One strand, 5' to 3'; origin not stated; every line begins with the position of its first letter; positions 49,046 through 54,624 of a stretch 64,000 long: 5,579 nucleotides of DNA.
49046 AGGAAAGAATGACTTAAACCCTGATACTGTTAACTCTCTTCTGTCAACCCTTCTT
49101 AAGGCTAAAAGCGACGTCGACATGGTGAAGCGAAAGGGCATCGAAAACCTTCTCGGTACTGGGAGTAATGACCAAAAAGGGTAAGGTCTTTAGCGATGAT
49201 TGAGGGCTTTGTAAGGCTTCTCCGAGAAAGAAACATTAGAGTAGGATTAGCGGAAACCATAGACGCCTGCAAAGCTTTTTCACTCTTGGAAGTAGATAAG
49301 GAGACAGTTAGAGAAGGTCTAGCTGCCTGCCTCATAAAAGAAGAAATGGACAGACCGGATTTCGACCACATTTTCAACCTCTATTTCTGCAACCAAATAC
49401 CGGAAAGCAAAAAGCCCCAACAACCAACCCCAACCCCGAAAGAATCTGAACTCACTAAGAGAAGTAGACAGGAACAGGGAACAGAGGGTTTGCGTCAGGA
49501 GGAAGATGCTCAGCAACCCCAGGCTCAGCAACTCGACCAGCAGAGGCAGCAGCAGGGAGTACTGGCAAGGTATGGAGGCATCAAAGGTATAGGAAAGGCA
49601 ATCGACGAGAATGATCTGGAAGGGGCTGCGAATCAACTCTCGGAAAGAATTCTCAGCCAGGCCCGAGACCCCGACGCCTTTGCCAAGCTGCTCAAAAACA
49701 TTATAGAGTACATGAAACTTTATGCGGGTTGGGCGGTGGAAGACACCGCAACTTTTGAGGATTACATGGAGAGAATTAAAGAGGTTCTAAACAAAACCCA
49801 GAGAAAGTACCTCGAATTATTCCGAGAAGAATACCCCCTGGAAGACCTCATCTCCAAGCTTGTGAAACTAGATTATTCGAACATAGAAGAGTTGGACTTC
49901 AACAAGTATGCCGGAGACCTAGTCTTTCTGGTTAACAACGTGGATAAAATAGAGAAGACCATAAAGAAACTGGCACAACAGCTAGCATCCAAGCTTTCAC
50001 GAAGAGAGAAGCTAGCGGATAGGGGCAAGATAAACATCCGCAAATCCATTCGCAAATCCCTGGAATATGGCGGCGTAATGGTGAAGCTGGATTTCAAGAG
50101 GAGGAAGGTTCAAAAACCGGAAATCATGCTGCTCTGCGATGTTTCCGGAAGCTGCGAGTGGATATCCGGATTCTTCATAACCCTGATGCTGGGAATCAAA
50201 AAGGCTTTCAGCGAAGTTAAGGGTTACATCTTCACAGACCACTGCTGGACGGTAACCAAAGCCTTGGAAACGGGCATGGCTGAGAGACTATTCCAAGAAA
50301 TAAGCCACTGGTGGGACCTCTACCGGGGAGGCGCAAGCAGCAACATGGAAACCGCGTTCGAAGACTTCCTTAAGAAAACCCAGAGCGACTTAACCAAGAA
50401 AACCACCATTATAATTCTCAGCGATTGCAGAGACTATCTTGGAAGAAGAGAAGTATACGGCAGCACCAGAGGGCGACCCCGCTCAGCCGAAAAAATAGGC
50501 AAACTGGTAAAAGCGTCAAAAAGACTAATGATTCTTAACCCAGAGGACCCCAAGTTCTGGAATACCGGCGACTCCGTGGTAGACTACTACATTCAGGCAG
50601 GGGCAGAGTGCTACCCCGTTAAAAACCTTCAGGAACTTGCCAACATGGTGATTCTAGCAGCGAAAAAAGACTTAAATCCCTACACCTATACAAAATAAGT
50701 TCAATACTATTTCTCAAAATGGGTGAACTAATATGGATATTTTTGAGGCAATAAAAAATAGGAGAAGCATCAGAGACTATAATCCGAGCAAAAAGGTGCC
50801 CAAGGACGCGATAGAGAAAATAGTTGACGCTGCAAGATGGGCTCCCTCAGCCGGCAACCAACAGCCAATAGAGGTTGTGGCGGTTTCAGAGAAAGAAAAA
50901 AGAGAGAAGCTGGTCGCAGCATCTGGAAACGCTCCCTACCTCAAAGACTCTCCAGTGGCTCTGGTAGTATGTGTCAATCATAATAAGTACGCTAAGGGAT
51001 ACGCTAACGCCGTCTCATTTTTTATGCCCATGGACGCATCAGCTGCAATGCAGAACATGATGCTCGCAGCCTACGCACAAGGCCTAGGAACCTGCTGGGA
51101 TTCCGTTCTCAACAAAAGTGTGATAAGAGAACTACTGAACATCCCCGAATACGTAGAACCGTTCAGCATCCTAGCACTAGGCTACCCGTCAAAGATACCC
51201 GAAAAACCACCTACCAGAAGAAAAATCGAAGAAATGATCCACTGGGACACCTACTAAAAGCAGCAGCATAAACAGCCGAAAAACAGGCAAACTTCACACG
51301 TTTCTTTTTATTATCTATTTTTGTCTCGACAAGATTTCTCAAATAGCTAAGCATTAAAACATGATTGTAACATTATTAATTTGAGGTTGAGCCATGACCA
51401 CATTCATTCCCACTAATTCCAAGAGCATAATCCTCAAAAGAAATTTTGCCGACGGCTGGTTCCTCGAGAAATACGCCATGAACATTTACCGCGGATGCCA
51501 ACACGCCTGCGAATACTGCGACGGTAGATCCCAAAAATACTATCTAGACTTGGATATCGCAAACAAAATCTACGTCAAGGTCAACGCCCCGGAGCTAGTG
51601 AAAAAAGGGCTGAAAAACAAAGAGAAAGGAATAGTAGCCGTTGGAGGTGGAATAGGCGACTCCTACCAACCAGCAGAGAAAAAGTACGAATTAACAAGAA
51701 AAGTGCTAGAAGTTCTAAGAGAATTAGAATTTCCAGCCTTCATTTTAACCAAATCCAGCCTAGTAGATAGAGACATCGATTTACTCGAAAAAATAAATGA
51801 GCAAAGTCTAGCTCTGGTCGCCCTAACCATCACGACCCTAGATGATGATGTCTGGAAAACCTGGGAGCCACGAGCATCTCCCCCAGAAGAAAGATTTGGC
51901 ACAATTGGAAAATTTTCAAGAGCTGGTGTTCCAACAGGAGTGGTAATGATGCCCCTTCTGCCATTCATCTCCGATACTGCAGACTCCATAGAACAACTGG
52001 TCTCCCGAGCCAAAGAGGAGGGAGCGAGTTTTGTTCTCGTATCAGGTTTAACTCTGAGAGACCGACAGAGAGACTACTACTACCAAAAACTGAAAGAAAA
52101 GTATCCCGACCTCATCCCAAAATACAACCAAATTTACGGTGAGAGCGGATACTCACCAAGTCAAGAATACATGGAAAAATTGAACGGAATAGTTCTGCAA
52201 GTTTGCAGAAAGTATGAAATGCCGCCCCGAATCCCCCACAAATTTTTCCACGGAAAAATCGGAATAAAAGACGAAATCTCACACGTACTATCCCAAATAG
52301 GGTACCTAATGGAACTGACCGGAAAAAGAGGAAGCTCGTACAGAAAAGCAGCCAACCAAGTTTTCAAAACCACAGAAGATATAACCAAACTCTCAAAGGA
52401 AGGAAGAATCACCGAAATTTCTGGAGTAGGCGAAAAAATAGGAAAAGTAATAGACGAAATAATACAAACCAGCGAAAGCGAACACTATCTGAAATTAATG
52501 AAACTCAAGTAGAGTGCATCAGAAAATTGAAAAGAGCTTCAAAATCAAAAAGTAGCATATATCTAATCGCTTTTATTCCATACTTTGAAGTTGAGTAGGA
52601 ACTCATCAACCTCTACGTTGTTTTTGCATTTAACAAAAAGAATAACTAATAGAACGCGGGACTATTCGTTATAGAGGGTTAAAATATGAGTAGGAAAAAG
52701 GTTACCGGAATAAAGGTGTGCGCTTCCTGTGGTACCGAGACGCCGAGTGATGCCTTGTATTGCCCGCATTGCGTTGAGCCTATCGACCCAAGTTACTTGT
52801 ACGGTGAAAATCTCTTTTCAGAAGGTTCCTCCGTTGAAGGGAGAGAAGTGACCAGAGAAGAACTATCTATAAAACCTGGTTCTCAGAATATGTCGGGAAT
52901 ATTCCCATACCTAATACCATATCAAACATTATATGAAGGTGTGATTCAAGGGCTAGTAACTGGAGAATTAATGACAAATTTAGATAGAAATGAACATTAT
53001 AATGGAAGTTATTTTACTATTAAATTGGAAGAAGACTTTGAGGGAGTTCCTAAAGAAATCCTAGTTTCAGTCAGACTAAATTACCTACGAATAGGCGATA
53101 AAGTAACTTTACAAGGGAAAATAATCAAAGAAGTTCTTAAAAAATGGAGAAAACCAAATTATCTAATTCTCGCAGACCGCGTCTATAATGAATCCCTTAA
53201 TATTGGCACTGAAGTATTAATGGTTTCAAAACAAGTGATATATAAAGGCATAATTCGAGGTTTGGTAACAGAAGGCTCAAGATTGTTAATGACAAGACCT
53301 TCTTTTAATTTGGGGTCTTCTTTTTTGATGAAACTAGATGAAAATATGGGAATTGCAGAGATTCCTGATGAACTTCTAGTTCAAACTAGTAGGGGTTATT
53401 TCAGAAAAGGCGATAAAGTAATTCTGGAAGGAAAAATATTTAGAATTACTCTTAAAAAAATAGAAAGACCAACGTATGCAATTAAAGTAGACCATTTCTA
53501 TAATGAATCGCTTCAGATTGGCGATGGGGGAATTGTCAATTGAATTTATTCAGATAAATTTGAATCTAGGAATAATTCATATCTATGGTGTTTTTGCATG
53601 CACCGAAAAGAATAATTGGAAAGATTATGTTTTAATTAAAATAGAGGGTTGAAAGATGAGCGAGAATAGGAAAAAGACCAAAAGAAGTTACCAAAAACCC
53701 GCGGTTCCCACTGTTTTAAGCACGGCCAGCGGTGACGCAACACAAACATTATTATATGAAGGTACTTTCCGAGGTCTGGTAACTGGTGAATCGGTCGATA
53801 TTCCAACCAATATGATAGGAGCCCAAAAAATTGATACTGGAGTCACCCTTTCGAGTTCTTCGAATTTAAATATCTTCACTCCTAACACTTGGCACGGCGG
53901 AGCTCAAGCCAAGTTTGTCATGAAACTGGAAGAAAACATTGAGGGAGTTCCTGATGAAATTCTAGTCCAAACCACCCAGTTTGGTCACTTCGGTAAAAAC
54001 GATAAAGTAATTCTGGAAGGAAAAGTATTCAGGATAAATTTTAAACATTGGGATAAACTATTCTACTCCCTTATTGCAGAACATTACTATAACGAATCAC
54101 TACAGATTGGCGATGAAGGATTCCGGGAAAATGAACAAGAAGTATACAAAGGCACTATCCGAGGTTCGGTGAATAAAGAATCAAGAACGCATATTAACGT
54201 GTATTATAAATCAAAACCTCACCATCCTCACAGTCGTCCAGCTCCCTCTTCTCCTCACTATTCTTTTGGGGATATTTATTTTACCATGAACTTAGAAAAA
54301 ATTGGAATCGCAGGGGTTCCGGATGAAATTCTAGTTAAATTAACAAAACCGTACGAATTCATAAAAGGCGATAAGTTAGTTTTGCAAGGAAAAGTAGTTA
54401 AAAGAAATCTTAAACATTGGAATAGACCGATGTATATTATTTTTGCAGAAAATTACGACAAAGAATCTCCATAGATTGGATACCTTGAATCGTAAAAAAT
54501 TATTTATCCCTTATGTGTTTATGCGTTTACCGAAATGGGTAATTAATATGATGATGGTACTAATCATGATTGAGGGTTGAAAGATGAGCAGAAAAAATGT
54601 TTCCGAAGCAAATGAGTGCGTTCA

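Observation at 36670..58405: Two divergent tandem arrays of nine Zn-ribbon/OB-repeat proteins: a candidate diversified intracellular binding repertoire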

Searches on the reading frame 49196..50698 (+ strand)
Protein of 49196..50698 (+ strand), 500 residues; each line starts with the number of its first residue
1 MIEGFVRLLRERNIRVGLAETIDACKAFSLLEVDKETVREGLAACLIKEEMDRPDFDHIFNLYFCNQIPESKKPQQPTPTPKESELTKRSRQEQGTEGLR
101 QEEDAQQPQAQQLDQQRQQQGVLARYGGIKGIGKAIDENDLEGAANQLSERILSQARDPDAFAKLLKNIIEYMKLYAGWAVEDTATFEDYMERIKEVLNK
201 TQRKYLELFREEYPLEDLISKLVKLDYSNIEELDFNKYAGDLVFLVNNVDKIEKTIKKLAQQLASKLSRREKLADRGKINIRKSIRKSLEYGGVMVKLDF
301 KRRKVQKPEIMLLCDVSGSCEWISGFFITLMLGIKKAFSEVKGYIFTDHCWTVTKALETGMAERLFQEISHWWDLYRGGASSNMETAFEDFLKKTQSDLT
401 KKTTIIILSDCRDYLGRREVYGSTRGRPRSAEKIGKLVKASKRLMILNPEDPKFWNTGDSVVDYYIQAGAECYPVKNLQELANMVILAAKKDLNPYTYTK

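Call 82: search_protein_families(library=ncbifam, proteins=[window:49196-50698:+], max_evalue=0.001)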
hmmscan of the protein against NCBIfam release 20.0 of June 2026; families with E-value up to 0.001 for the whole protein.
window:49196-50698:+ (500 aa): 1 family
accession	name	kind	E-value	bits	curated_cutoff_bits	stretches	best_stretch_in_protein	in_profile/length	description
NF047783.1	VWA_dom_MadC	equivalog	2.2e-25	89.5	600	2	249-481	266-486/498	MadC family VWA domain-containing protein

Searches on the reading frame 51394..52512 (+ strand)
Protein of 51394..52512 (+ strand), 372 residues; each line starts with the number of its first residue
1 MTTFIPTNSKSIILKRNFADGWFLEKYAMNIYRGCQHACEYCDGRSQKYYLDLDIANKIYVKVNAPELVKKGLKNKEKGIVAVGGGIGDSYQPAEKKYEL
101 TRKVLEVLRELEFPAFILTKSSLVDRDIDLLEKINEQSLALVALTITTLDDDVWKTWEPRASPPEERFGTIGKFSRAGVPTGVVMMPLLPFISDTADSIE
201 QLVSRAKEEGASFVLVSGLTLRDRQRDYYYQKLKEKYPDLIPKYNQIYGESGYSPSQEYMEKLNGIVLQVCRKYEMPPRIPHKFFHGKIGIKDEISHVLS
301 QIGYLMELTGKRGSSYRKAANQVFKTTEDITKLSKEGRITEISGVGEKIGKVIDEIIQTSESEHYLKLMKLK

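Call 82: search_protein_families(library=ncbifam, proteins=[window:51394-52512:+], max_evalue=0.001)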
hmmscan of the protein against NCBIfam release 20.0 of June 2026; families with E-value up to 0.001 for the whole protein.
window:51394-52512:+ (372 aa): 7 families
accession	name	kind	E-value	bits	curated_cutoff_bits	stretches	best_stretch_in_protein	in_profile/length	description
NF038135.1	rSAM_Rv2578c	equivalog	1e-59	202.2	430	1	3-275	39-315/317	Rv2578c family radical SAM protein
NF033668.1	rSAM_PA0069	hypoth_equivalog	3.2e-56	190.8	360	1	2-242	36-277/348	PA0069 family radical SAM protein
NF038136.1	rSAM_Rv_intein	exception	4.5e-51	174.4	700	1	45-273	338-570/574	intein-containing Rv2578c family radical SAM protein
TIGR04470.1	rSAM_mob_pairB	equivalog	1.1e-30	107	410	1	25-280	18-258/285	radical SAM mobile pair protein B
NF006375.0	PRK08609.1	equivalog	8.9e-07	27.8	426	1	292-368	4-80/571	DNA polymerase/3'-5' exonuclease PolX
TIGR04070.1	photo_TT_lyase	equivalog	3.7e-06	26.1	400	1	26-207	78-251/338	spore photoproduct lyase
NF005928.0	PRK07945.1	equivalog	0.00033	20.1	250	1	298-368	6-80/337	PHP domain-containing protein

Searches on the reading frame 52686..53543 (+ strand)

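Call 5: search_protein_families(library=pfam, proteins=[window:52686-53543:+], max_evalue=1)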
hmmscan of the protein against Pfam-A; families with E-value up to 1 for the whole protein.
window:52686-53543:+ (285 aa): 7 families
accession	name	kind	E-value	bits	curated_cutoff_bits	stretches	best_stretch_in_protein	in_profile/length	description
PF14952.11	zf-tcix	-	0.0003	20.7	31.2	1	3-26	4-27/42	Putative treble-clef, zinc-finger, Zn-binding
PF13240.11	Zn_Ribbon_1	-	0.00077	19.6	25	1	12-29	2-19/23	zinc-ribbon domain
PF12773.13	DZR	-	0.0016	19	27.3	1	12-33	1-22/45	Double zinc ribbon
PF17032.10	Zn_ribbon_15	-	0.0064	17.7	28.9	1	9-29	52-72/73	zinc-ribbon family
PF24463.1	DUF7577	-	0.0064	16.5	28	1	11-32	4-25/27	Domain of unknown function (DUF7577)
PF18912.6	DZR_2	-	0.11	12.8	27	1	11-32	9-30/56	Double zinc ribbon domain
PF24460.1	DUF7575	-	0.74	9.7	28.5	0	10-34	4-28/28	Domain of unknown function (DUF7575)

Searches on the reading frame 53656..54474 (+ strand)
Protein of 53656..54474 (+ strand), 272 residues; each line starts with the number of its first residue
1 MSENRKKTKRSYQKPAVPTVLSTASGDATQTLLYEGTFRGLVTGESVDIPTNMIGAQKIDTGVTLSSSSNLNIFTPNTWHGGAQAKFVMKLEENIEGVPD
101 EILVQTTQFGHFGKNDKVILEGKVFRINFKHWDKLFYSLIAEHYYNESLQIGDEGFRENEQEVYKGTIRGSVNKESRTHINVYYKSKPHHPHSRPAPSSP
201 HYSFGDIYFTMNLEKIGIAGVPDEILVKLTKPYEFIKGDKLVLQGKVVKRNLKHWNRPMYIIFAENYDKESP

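Call 5: search_protein_families(library=pfam, proteins=[window:53656-54474:+], max_evalue=1)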
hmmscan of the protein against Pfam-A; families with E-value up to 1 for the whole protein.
window:53656-54474:+ (272 aa): 1 family
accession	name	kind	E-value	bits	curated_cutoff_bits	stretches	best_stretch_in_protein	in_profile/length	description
PF21018.2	BipA_C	-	0.058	13.6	23.8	1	153-187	24-58/110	TypA/BipA C-terminal domain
